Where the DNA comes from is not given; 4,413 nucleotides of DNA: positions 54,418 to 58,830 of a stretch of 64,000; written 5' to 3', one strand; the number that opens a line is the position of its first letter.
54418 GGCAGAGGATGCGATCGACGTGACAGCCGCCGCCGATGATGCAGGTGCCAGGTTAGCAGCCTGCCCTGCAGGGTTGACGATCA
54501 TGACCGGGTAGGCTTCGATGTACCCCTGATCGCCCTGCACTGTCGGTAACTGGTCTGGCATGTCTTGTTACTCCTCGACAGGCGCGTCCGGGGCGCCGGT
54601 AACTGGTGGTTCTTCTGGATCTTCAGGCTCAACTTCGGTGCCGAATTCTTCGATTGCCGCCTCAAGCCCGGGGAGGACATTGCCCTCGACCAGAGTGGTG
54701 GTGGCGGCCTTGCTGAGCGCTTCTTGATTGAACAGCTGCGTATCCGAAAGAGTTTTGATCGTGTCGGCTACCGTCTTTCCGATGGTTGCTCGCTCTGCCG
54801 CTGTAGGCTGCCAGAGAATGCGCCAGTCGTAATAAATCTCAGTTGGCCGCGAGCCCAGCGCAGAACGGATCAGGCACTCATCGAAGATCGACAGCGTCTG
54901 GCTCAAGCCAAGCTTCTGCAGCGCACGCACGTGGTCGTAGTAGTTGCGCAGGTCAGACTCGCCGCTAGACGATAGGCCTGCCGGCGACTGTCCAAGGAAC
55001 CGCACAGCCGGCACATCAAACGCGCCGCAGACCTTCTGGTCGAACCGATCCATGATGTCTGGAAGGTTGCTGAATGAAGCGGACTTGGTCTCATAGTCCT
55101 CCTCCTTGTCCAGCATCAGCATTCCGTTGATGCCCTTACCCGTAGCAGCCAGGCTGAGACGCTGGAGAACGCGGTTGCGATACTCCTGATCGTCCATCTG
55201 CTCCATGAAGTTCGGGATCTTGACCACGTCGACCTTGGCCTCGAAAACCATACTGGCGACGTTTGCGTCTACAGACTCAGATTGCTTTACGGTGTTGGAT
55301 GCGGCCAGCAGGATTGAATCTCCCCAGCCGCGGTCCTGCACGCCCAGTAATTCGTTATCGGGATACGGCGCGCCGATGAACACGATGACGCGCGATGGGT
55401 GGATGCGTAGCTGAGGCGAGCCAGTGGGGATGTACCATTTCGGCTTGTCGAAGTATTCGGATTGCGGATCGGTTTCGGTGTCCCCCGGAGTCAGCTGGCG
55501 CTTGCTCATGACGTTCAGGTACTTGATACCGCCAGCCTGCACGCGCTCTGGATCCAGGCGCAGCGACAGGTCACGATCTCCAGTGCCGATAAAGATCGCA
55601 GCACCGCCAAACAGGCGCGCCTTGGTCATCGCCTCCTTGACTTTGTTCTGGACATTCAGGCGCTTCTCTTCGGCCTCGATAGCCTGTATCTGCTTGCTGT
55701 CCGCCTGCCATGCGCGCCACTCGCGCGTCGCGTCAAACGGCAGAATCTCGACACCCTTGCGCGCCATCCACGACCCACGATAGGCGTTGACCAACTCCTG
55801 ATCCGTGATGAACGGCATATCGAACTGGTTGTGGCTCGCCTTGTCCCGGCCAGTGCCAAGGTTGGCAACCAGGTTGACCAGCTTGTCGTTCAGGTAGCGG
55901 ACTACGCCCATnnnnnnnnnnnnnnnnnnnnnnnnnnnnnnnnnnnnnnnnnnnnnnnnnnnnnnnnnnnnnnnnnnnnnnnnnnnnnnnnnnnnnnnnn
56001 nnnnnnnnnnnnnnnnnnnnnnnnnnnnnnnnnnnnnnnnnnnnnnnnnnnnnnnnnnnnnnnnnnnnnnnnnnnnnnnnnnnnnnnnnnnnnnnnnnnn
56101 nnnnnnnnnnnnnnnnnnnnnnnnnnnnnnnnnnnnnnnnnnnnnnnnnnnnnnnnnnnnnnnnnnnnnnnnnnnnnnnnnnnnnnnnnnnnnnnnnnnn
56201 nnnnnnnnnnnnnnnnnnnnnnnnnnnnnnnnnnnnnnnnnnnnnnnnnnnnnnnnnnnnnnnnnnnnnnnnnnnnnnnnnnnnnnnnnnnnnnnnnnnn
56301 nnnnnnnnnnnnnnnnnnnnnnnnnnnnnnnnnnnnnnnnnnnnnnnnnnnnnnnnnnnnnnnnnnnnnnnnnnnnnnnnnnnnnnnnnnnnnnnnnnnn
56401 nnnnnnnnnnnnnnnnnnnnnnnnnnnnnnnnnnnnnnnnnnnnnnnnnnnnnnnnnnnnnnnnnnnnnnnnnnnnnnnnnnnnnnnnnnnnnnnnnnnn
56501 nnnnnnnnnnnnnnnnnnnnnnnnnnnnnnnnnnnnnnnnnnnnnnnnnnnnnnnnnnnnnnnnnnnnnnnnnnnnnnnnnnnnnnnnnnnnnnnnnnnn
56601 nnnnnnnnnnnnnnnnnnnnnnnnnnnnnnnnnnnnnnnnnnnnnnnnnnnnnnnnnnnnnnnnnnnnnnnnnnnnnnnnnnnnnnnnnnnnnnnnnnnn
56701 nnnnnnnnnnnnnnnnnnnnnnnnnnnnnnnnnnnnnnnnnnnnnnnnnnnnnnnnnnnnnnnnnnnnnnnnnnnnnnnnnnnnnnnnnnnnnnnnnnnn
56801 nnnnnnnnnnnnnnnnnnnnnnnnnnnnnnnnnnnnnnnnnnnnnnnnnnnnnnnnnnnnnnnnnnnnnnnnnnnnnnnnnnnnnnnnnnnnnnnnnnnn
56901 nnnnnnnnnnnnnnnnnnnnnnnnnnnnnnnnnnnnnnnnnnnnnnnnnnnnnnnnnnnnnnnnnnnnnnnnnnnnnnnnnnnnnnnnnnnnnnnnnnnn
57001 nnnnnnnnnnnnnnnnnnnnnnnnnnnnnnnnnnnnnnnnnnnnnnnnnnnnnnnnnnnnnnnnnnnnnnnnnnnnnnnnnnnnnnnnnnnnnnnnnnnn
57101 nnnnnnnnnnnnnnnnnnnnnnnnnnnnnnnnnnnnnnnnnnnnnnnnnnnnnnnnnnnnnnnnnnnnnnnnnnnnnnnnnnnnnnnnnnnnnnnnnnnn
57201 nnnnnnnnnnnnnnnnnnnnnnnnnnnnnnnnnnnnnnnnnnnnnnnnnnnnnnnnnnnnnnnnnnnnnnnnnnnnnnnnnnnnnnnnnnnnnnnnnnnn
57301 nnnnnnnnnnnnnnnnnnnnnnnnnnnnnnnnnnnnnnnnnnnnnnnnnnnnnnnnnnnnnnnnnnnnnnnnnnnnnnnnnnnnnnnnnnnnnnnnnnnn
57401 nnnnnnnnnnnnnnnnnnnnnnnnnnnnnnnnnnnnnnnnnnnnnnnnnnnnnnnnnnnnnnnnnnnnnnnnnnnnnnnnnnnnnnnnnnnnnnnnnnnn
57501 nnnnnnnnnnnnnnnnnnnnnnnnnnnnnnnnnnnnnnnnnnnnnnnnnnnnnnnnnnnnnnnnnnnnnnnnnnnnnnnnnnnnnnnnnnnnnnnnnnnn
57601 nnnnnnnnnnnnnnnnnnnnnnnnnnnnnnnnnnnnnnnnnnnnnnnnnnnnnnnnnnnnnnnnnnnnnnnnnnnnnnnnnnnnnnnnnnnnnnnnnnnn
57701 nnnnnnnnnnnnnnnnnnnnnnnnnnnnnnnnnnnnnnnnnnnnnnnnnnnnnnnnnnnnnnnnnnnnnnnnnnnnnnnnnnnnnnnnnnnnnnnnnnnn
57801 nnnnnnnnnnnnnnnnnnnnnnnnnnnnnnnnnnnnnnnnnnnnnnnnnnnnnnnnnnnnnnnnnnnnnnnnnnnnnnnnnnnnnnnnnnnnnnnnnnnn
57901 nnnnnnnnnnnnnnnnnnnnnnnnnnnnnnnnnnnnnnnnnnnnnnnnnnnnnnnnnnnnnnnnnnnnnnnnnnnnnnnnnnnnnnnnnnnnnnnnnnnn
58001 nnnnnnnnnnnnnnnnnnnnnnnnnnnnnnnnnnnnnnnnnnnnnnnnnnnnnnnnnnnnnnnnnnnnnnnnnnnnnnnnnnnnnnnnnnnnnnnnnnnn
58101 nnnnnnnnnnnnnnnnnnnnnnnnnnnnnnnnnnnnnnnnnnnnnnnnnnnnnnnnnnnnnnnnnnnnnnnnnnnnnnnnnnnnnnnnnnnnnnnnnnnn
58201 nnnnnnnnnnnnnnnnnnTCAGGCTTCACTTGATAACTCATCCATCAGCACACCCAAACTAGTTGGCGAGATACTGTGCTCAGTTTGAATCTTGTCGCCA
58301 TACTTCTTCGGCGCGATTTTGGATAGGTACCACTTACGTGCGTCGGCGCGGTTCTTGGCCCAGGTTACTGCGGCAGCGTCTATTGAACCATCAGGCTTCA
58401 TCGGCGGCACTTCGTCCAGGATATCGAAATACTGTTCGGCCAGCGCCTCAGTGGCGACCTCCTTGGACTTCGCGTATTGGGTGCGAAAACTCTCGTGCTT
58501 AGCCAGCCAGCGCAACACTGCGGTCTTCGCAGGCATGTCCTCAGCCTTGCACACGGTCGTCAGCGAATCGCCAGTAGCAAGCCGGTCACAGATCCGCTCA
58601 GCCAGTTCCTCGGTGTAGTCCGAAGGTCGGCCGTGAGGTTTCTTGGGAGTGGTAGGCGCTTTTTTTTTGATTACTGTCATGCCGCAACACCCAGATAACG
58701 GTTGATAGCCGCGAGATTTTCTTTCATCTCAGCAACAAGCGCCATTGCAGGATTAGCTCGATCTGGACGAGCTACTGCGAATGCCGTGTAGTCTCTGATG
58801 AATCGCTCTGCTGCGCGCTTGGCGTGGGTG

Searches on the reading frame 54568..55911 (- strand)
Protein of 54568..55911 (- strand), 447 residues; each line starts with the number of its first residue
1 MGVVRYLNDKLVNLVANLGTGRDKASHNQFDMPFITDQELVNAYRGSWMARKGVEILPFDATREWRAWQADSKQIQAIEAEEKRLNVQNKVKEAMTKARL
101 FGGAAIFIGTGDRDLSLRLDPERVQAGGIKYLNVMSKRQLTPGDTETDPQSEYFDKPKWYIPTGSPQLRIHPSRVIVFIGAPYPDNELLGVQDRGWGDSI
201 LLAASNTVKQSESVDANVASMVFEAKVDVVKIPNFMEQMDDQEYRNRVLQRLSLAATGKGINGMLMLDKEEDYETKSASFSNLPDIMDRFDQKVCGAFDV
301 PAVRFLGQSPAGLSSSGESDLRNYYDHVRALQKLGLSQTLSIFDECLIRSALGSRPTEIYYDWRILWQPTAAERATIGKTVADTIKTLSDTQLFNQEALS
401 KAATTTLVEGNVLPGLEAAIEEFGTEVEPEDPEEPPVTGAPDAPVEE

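Call 14: search_protein_families(library=phrogs, proteins=[window:54568-55911:-], max_evalue=0.001)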
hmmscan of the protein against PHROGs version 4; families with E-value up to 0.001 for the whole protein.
window:54568-55911:- (447 aa): 9 families
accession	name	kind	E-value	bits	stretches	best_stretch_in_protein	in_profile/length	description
phrog_146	-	head and packaging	4.7e-126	423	1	5-441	21-459/587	portal protein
phrog_15528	-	head and packaging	9.3e-36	124.5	1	11-385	36-425/794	portal protein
phrog_12751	-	unknown function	9e-30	104.8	1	192-440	6-249/283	-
phrog_15615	-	head and packaging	2.1e-18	67.4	1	9-198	7-192/194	virion structural protein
phrog_220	-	head and packaging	1.9e-09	37.1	1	84-366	103-395/1338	minor head protein and DNA pilot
phrog_37066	-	unknown function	2e-07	31.9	1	6-57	21-73/91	-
phrog_30637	-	unknown function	3.3e-07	29.5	1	170-384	5-218/1119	-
phrog_4660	-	head and packaging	5.3e-07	29.4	1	48-386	121-459/765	minor head protein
phrog_12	-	head and packaging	0.00018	21.6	1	157-327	194-348/646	portal protein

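Call 58: find_related_loci(query=window:54571-55911:-, collection=genome_contigs, flank=10000)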
Query window:54571-55911:- (447 aa) in genome_contigs; peptide patterns used: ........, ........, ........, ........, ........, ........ (x = any residue, [..] = any of these).
29 stretches matched a pattern, but none encodes a relative of the query by tblastn (E <= 1e-3).

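Call 59: search_dna_similar(query=window:54571-55911:-, collection=phages, mode=protein, max_rows=15)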
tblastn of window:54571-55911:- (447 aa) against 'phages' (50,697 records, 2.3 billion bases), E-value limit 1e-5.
Records with a match: 1261; places in all: 1264; records where one place covers at least 80% of the query: 606.
Best place of each record, by identity: <60% 1261.
By first word of the organism name: Escherichia 271; Vibrio 265; Pseudomonas 145; Klebsiella 129; Acinetobacter 90; Xanthomonas 39; Aeromonas 32; Yersinia 25; Salmonella 25; Erwinia 24; and 44 more.
By host as written in the record: - 304; Escherichia coli 85; Pseudomonas aeruginosa 51; Klebsiella pneumoniae 49; Acinetobacter baumannii 43; Escherichia coli DSM 12242 43; Pseudomonas aeruginosa PAO1 38; Escherichia coli K-12 MG1655 35; and 275 more.
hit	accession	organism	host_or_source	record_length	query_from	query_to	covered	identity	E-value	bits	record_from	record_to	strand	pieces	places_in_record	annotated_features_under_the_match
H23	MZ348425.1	Pseudomonas phage psageB2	soil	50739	1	420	94%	55.5%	5e-145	463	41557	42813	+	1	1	protein of unknown function DUF1073 | putative terminase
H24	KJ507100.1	Pseudomonas phage phiPSA1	Pseudomonas syringae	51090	1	420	94%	55.5%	5e-145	463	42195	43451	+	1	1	hypothetical protein | terminase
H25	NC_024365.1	Pseudomonas phage phiPSA1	Pseudomonas syringae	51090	1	420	94%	55.5%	5e-145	463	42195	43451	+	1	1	portal protein | terminase family protein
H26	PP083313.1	Pseudomonas phage PSA-2T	Pseudomonas syringae pv. actinidiae ...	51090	1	420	94%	55.5%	5e-145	463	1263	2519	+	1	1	portal protein | hypothetical protein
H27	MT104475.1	Pseudomonas phage MR15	-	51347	1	420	94%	55.5%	5e-145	463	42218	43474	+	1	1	hypothetical protein | terminase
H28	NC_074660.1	Pseudomonas phage MR15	-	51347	1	420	94%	55.5%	5e-145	463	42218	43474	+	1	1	hypothetical protein | terminase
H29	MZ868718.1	Pseudomonas phage psageK9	Pseudomonas syringae pv. actinidiae K7#8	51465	1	420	94%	55.5%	5e-145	463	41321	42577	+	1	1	hypothetical protein | terminase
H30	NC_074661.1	Pseudomonas phage psageK9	Pseudomonas syringae pv. actinidiae K7#8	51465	1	420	94%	55.5%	5e-145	463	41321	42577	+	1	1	hypothetical protein | terminase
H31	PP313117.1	Xanthomonas phage Kintu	Xanthomonas vasicola pv. musacearum ...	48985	1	420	94%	51.1%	6e-129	416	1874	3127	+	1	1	hypothetical protein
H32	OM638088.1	Stenotrophomonas phage CUB19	Stenotrophomonas maltophilia STM-19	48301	1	420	94%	50.6%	5e-128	414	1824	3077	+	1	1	portal protein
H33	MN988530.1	Rhizobium phage RHph_N17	Rhizobium phaseoli R630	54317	1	416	93%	51.0%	4e-135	434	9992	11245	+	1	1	putative portal protein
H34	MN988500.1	Rhizobium phage RHph_Y55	Rhizobium etli IE6845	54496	3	416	93%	50.4%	2e-135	435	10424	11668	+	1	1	putative portal protein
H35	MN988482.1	Rhizobium phage RHph_Y17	Rhizobium phaseoli R630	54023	3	416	93%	50.4%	5e-135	434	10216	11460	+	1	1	putative portal protein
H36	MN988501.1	Rhizobium phage RHph_Y3_43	Rhizobium phaseoli Y3_43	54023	3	416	93%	50.4%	5e-135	434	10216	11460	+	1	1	putative portal protein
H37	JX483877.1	Rhizobium phage RHEph05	Rhizobium etli GR56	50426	3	416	93%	50.4%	1e-134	433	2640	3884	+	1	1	putative head protein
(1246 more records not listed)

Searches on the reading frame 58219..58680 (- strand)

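Call 14: search_protein_families(library=phrogs, proteins=[window:58219-58680:-], max_evalue=0.001)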
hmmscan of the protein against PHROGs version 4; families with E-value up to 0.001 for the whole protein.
window:58219-58680:- (153 aa): 2 families
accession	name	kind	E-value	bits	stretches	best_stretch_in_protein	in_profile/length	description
phrog_1482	-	head and packaging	4.7e-43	147.3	1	11-137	4-123/147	terminase small subunit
phrog_4102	-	head and packaging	9e-05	23.7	1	11-137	4-120/166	terminase small subunit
